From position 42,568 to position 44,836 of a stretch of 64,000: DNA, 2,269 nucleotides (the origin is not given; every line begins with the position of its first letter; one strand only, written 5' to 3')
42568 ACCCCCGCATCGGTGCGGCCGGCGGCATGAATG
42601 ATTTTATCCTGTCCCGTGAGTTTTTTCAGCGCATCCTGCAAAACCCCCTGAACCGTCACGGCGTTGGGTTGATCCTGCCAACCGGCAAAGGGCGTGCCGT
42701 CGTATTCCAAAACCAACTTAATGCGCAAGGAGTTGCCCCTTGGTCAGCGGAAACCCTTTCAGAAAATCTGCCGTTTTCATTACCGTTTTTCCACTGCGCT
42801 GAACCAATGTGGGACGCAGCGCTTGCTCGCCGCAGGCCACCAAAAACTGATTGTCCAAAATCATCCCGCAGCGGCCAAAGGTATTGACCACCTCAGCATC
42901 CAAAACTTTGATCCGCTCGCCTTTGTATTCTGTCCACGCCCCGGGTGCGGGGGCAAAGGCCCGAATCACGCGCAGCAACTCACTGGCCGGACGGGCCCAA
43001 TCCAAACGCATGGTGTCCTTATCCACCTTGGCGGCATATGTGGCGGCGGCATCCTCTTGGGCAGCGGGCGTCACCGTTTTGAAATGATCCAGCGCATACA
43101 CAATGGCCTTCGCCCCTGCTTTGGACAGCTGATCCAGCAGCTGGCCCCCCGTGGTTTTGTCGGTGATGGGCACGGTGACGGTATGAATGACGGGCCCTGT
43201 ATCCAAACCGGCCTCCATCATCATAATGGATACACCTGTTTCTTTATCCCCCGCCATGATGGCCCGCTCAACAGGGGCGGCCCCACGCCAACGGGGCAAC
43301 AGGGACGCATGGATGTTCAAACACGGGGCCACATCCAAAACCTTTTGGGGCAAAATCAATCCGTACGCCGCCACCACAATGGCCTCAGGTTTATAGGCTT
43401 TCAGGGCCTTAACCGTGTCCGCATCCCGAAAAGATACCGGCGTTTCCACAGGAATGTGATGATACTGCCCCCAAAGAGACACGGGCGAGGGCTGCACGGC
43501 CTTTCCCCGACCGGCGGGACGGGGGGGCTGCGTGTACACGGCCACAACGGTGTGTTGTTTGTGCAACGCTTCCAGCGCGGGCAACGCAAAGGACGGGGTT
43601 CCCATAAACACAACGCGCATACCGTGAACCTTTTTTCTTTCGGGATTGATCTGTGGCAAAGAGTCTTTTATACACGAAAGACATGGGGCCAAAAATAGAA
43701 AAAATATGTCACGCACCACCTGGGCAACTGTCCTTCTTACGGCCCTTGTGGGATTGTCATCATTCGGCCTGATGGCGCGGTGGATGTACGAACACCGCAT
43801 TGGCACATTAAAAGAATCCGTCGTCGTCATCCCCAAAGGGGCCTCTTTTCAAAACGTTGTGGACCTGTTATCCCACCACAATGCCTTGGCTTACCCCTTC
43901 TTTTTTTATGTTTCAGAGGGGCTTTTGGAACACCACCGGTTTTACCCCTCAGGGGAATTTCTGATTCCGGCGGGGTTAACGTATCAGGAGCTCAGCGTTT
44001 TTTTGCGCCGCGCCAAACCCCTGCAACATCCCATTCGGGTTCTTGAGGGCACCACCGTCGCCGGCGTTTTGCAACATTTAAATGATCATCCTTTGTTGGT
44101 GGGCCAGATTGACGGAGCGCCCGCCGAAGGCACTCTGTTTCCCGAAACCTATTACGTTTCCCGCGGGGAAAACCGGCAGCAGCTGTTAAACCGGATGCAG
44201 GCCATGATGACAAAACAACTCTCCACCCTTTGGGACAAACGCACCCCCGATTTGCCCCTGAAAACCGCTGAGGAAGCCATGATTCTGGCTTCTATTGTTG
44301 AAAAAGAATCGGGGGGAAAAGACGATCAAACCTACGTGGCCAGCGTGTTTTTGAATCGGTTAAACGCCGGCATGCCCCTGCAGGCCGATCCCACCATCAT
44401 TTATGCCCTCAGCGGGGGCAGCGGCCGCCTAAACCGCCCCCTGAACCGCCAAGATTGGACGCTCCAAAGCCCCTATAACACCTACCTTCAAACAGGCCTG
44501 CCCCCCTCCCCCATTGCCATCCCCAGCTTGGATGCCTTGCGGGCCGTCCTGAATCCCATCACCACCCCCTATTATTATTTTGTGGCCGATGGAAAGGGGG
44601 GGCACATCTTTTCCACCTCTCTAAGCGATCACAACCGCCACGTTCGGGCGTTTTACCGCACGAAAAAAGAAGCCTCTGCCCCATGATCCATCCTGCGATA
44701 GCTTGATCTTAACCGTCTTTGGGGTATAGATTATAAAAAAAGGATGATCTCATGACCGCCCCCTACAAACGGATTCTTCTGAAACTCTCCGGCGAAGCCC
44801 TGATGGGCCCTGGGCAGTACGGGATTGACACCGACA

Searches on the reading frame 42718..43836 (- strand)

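Call 82: search_protein_families(library=pfam, proteins=[window:42718-43836:-], max_evalue=0.00001)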
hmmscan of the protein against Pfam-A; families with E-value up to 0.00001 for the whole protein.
window:42718-43836:- (372 aa): 2 families
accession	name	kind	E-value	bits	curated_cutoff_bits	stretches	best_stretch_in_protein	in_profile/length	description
PF00551.24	Formyl_trans_N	-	1.3e-41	142.7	26.1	1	73-248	1-180/181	Formyl transferase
PF02911.23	Formyl_trans_C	-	1.7e-21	76.7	21.1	1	270-362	1-99/100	Formyl transferase, C-terminal domain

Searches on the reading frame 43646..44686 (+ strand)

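Call 82: search_protein_families(library=pfam, proteins=[window:43646-44686:+], max_evalue=0.00001)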
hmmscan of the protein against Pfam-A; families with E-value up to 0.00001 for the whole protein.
window:43646-44686:+ (346 aa): 1 family
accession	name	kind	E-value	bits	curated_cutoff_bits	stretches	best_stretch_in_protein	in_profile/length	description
PF02618.21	YceG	-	5e-70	236.5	32.4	1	60-334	1-274/275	YceG-like family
